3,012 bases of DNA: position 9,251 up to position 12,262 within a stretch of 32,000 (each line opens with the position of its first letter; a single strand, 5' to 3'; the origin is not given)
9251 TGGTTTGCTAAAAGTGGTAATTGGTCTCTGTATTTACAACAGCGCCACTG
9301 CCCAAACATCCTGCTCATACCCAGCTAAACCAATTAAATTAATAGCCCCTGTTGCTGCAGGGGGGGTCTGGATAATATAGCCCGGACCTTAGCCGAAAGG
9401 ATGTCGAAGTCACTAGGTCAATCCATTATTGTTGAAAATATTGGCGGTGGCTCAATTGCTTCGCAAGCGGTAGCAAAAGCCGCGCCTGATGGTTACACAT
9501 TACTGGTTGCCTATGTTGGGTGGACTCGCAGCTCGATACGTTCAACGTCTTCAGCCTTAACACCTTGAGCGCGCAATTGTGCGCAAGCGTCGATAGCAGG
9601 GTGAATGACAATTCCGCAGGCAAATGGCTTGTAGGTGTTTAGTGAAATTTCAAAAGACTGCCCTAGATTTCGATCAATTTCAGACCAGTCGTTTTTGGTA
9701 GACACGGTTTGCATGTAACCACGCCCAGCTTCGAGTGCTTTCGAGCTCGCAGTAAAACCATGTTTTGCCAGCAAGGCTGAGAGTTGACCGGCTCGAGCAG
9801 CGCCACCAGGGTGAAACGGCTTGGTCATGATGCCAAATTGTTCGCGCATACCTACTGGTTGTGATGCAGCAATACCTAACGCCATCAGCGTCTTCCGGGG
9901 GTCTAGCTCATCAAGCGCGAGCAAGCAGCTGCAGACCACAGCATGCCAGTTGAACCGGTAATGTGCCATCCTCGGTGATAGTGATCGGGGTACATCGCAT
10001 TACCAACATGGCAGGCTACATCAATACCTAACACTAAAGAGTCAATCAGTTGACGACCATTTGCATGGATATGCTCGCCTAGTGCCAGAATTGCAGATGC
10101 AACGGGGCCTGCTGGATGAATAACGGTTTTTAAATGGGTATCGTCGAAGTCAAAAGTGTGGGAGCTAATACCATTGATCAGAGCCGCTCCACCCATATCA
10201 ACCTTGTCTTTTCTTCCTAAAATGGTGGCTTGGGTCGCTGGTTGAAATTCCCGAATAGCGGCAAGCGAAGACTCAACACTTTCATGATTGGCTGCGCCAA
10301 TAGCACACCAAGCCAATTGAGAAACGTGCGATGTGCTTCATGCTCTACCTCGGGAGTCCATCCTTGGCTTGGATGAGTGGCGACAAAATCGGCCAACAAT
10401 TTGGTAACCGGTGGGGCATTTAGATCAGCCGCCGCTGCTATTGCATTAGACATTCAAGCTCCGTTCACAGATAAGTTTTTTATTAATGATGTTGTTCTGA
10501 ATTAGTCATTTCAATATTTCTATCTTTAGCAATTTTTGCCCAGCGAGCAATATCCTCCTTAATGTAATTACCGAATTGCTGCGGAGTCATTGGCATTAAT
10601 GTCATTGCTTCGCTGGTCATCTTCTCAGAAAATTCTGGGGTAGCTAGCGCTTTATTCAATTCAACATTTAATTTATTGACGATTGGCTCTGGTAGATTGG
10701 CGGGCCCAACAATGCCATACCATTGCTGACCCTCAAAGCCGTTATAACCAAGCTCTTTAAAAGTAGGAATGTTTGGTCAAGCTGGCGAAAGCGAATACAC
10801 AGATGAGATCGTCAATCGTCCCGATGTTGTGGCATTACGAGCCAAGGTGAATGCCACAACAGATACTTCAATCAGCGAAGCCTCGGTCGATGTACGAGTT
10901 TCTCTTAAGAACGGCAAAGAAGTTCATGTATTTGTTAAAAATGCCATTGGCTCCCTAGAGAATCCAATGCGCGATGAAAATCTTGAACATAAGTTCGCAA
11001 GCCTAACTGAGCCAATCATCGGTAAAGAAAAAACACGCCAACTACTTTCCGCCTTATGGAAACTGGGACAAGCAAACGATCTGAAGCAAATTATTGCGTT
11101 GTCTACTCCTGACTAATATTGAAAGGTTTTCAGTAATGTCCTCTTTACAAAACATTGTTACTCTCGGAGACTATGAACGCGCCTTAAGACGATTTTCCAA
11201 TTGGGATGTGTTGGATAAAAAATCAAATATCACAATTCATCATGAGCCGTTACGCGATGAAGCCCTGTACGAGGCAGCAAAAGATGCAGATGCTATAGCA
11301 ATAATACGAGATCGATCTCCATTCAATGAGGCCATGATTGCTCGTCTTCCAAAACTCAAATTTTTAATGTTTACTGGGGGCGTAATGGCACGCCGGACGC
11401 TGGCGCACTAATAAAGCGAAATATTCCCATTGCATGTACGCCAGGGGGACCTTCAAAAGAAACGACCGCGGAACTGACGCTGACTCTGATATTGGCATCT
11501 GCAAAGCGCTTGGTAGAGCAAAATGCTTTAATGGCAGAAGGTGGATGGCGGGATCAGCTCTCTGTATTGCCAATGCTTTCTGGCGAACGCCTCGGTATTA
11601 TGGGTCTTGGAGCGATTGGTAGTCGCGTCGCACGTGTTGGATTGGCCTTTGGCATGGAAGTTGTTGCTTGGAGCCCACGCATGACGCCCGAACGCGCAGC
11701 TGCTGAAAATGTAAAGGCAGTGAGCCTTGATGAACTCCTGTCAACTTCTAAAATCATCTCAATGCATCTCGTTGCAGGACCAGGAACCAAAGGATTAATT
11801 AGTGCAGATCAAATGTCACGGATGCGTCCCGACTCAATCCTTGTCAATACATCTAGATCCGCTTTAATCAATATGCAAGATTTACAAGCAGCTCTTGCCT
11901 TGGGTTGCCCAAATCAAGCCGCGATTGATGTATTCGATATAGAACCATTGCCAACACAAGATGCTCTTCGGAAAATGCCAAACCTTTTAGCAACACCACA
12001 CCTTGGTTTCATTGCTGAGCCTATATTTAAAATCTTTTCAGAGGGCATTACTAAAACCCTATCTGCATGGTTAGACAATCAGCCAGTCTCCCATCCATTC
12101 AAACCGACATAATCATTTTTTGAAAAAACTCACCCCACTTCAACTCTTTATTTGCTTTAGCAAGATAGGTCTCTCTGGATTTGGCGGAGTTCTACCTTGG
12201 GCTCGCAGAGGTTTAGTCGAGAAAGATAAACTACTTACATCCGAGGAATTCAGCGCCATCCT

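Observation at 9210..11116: A ~1.25-kb inversion splits two adjacent genes into four oppositely oriented pieces, with an 8-bp inverted microhomology at one junction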

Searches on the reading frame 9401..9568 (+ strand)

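Call 5: search_protein_families(library=pfam, proteins=[window:9401-9568:+], max_evalue=0.01)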
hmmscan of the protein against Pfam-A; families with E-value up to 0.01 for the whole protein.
window:9401-9568:+ (55 aa): 1 family
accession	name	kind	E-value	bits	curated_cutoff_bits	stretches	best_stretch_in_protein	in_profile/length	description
PF03401.19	TctC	-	1.7e-08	34.8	27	1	1-38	9-48/274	Tripartite tricarboxylate transporter family receptor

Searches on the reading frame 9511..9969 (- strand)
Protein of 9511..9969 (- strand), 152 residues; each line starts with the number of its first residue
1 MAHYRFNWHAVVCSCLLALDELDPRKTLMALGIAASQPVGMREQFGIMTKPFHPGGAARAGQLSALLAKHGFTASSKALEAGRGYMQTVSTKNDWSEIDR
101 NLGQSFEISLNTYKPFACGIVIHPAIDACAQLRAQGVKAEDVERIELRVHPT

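Call 5: search_protein_families(library=pfam, proteins=[window:9511-9969:-], max_evalue=0.01)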
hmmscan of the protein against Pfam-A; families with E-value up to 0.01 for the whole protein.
window:9511-9969:- (152 aa): 2 families
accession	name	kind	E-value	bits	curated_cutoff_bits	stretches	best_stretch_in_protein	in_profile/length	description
PF03972.19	MmgE_PrpD_N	-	3e-16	59.8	32.1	1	10-96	156-242/244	MmgE/PrpD N-terminal domain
PF19305.4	MmgE_PrpD_C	-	1e-06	29.1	32.1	1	116-151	1-37/173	MmgE/PrpD C-terminal domain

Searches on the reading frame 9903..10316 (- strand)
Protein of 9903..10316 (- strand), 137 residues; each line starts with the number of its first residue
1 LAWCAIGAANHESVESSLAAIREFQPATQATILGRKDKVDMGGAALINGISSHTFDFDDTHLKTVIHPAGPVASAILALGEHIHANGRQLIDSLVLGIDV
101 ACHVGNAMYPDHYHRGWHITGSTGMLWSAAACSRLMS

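Call 5: search_protein_families(library=pfam, proteins=[window:9903-10316:-], max_evalue=0.01)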
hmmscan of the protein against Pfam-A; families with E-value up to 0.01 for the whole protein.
window:9903-10316:- (137 aa): 1 family
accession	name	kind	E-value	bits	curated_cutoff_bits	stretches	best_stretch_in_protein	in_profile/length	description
PF03972.19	MmgE_PrpD_N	-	5.3e-37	127.8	32.1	1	4-136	33-163/244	MmgE/PrpD N-terminal domain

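Call 6: find_related_loci(query=window:9903-10316:-, collection=genome_contigs, flank=10000)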
Query window:9903-10316:- (137 aa) in genome_contigs; peptide patterns used: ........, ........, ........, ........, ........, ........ (x = any residue, [..] = any of these).
600 stretches matched a pattern (row limit reached: there are more); 574 encode a relative of the query (tblastn E <= 1e-3); the best 80 are kept; 80 distinct loci.
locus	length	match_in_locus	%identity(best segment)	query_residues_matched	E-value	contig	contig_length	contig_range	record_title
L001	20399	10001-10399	95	4-136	1e-83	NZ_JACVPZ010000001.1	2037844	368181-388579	Polynucleobacter sp. UB-Tiil-W10 UB-Tiil-W10_NODE_1_length_2036998_cov_142, whole genome shotgun sequence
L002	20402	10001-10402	94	4-137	2e-83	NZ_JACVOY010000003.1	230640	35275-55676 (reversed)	Polynucleobacter sp. AP-Latsch-80-C2 NODE_3_length_230640_cov_96.46861, whole genome shotgun sequence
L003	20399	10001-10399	95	4-136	5e-83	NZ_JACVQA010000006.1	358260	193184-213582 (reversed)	Polynucleobacter sp. UK-Gri1-W3 2634493324, whole genome shotgun sequence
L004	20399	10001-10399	95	4-136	3e-83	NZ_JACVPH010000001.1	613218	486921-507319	Polynucleobacter sp. JS-Fieb-80-E5 NODE_1_length_613218_cov_111.831, whole genome shotgun sequence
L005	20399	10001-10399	95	4-136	4e-83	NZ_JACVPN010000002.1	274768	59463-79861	Polynucleobacter sp. MWH-Berg-3C6 NODE_3_length_274768_cov_132.325017, whole genome shotgun sequence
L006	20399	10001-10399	94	4-136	7e-83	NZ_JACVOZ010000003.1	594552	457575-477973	Polynucleobacter sp. AP-Melu-500A-A1 NODE_3_length_594552_cov_133.59365, whole genome shotgun sequence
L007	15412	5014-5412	93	4-136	2e-82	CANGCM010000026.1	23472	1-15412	MAG: Burkholderiaceae bacterium isolate Jr-28jun17-129 genome assembly, contig: Jr-28jun17-C3050, whole genome shotgun s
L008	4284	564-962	93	4-136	1e-82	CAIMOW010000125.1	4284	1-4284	MAG: uncultured beta proteobacterium isolate Ki1-2-2m_bin-233 genome assembly, contig: bin-233:125/162, whole genome sho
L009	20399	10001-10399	95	4-136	7e-83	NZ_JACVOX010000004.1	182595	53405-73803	Polynucleobacter sp. AP-Kaivos-20-H2 NODE_4_length_182595_cov_113.472143, whole genome shotgun sequence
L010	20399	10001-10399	95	4-136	1e-82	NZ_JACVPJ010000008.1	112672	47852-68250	Polynucleobacter sp. JS-Safj-400b-B2 NODE_8_length_112672_cov_121.28371, whole genome shotgun sequence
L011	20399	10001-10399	93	4-136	2e-82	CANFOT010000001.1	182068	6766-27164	MAG: Burkholderiaceae bacterium isolate Jr-11may16-259 genome assembly, contig: Jr-11may16-C63, whole genome shotgun seq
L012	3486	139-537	94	4-136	1e-82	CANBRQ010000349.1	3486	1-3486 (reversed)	MAG: Rhodobacteraceae bacterium isolate JR-DAM-100519-181 genome assembly, contig: JR-DAM-100519-C38995, whole genome sh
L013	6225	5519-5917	93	4-136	3e-82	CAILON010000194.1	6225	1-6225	MAG: uncultured beta proteobacterium isolate LJ-7-9m_bin-0376 genome assembly, contig: bin-0376:194/478, whole genome sh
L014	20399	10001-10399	93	4-136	5e-82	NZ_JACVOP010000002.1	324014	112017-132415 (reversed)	Polynucleobacter sp. 71A-WALBACH NODE_2_length_324014_cov_136.920713, whole genome shotgun sequence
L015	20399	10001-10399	93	4-136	2e-81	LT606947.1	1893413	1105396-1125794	Polynucleobacter necessarius isolate PPGSP2 genome assembly, chromosome: I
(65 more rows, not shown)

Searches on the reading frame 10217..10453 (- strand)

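Call 5: search_protein_families(library=pfam, proteins=[window:10217-10453:-], max_evalue=0.01)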
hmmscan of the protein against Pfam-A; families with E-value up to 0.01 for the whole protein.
window:10217-10453:- (78 aa): 1 family
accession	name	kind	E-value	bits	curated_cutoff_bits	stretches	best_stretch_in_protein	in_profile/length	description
PF03972.19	MmgE_PrpD_N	-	0.0011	18.6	32.1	1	20-53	3-36/244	MmgE/PrpD N-terminal domain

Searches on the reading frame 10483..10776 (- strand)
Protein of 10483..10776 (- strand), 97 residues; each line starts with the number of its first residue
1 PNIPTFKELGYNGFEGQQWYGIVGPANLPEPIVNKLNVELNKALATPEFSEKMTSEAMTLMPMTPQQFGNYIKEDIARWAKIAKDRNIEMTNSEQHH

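Call 5: search_protein_families(library=pfam, proteins=[window:10483-10776:-], max_evalue=0.01)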
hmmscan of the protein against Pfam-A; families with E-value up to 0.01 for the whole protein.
window:10483-10776:- (97 aa): 1 family
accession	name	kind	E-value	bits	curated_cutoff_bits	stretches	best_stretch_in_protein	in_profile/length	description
PF03401.19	TctC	-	3.1e-15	56.9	27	1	1-87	187-273/274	Tripartite tricarboxylate transporter family receptor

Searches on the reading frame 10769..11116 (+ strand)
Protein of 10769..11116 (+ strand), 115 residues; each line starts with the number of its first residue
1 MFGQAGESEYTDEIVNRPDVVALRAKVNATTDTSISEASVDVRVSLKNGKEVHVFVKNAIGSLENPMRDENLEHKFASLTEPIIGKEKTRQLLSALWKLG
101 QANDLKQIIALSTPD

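Call 5: search_protein_families(library=pfam, proteins=[window:10769-11116:+], max_evalue=0.01)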
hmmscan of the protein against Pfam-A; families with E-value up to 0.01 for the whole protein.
window:10769-11116:+ (115 aa): 1 family
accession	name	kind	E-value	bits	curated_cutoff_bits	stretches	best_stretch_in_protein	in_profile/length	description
PF19305.4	MmgE_PrpD_C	-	4.1e-18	66.2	32.1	1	2-98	69-172/173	MmgE/PrpD C-terminal domain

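Call 14: find_encoding_contigs(protein=window:10769-11113:+, flank=10000, max_places=10)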
Protein seq(115 aa) (115 aa): no gene with exactly this product is on record in the collection.

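Call 18: find_homologous_proteins(query=window:10769-11113:+, max_evalue=1e-20)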
Query seq(115 aa) (115 aa): 27 proteins with E <= 1e-20 among 34 candidates.
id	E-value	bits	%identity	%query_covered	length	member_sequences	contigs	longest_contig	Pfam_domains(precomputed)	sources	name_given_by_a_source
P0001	1.7e-66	239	100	100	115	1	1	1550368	PF19305.5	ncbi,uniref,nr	ncbi:MmgE/PrpD family protein [Polynucleobacter necessarius]|uniref:MmgE/PrpD family protein n=1 Tax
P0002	7.0e-54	198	81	100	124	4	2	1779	PF19305.5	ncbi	-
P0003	3.0e-53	196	82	100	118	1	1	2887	PF19305.5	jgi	jgi:2-methylcitrate dehydratase PrpD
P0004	5.1e-53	196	81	100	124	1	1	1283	PF19305.5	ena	-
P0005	1.3e-52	194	82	100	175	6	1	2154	PF19305.5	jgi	jgi:2-methylcitrate dehydratase PrpD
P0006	2.0e-52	194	81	100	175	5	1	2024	PF19305.5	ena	-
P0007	2.6e-52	193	79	100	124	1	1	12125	PF19305.5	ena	-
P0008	9.4e-52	192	79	100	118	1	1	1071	PF19305.5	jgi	jgi:2-methylcitrate dehydratase PrpD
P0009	2.2e-51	190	79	100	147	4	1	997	PF19305.5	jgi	-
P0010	2.6e-51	190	78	100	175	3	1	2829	PF19305.5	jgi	jgi:2-methylcitrate dehydratase PrpD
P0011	2.6e-51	190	80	100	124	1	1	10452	PF19305.5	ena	-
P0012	4.9e-51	189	84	96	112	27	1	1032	PF19305.5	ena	-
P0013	7.1e-51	189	79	100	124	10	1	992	PF19305.5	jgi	jgi:2-methylcitrate dehydratase PrpD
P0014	1.9e-50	187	77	100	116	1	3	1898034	PF19305.5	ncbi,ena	-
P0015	1.9e-50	187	77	100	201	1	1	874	PF19305.5,PF00108.30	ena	-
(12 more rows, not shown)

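Call 19: find_encoding_contigs(protein=P0001, flank=3000, max_places=5)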
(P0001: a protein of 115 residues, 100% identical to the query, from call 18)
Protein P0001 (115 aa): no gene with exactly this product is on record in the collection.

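Call 20: find_encoding_contigs(protein=P0014, flank=5000, max_places=5)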
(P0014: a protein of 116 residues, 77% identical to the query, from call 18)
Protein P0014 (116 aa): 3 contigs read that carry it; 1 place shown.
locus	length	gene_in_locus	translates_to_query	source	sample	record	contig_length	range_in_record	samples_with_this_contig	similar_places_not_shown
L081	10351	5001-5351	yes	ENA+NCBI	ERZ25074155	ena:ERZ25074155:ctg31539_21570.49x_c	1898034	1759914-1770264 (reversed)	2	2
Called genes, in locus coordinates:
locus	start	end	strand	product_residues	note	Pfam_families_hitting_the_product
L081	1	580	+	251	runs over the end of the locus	PF13531:SBP_bac_11, PF01547:SBP_bac_1 (faint)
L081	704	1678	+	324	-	PF03401:TctC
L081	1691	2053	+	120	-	PF00561:Abhydrolase_1, PF12146:Hydrolase_4 (weak), PF12697:Abhydrolase_6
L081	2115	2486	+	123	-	PF12697:Abhydrolase_6 (weak), PF00561:Abhydrolase_1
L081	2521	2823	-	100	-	PF03992:ABM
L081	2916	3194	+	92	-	-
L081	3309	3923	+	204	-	PF03401:TctC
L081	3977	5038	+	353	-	PF03972:MmgE_PrpD_N, PF19305:MmgE_PrpD_C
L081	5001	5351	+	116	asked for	PF19305:MmgE_PrpD_C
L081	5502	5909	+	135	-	PF00389:2-Hacid_dh (weak), PF02826:2-Hacid_dh_C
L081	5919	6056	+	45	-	-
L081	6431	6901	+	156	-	PF02417:Chromate_transp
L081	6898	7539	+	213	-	PF02417:Chromate_transp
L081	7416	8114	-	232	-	PF01970:TctA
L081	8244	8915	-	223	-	PF01970:TctA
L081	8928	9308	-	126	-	PF07331:TctB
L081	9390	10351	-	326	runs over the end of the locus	PF03401:TctC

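Call 22: list_cluster_members(proteins=[P0001])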
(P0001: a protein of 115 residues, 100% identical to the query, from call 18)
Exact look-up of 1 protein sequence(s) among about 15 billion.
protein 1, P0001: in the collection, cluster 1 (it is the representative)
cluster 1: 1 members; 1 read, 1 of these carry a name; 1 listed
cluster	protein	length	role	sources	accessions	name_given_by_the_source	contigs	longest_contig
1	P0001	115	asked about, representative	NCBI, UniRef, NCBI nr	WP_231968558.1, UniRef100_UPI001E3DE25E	MmgE/PrpD family protein [Polynucleobacter necessarius] | MmgE/PrpD family protein n=1 Tax=Polynucleobacter necessarius TaxID=576610 ...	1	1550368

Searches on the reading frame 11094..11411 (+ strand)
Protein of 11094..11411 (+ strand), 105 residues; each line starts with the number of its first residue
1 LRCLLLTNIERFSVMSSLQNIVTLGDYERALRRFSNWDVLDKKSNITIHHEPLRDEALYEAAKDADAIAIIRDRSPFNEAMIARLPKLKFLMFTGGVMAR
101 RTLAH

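Call 5: search_protein_families(library=pfam, proteins=[window:11094-11411:+], max_evalue=0.01)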
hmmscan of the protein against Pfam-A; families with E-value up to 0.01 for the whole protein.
window:11094-11411:+ (105 aa): 1 family
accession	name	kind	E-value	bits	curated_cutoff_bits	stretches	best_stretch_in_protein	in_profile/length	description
PF00389.36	2-Hacid_dh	-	1.5e-05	25.1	24.6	1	38-92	13-66/134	D-isomer specific 2-hydroxyacid dehydrogenase, catalytic domain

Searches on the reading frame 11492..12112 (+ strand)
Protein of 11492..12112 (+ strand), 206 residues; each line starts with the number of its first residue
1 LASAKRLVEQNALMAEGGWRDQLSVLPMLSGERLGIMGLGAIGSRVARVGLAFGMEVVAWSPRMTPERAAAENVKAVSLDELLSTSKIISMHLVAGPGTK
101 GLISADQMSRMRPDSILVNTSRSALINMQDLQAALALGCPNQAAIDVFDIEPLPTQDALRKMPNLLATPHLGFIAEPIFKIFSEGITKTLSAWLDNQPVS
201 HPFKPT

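Call 5: search_protein_families(library=pfam, proteins=[window:11492-12112:+], max_evalue=0.01)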
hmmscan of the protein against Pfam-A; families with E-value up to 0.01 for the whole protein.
window:11492-12112:+ (206 aa): 3 families
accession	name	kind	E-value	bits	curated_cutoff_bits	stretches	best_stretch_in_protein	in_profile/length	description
PF02826.25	2-Hacid_dh_C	-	6.8e-48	162.8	25.1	1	2-172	6-178/178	D-isomer specific 2-hydroxyacid dehydrogenase, NAD binding domain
PF03446.21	NAD_binding_2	-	4.8e-05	23.9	21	1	34-135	2-107/161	NAD binding domain of 6-phosphogluconate dehydrogenase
PF00670.27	AdoHcyase_NAD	-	0.00033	21.3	27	1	28-133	20-123/162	S-adenosyl-L-homocysteine hydrolase, NAD binding domain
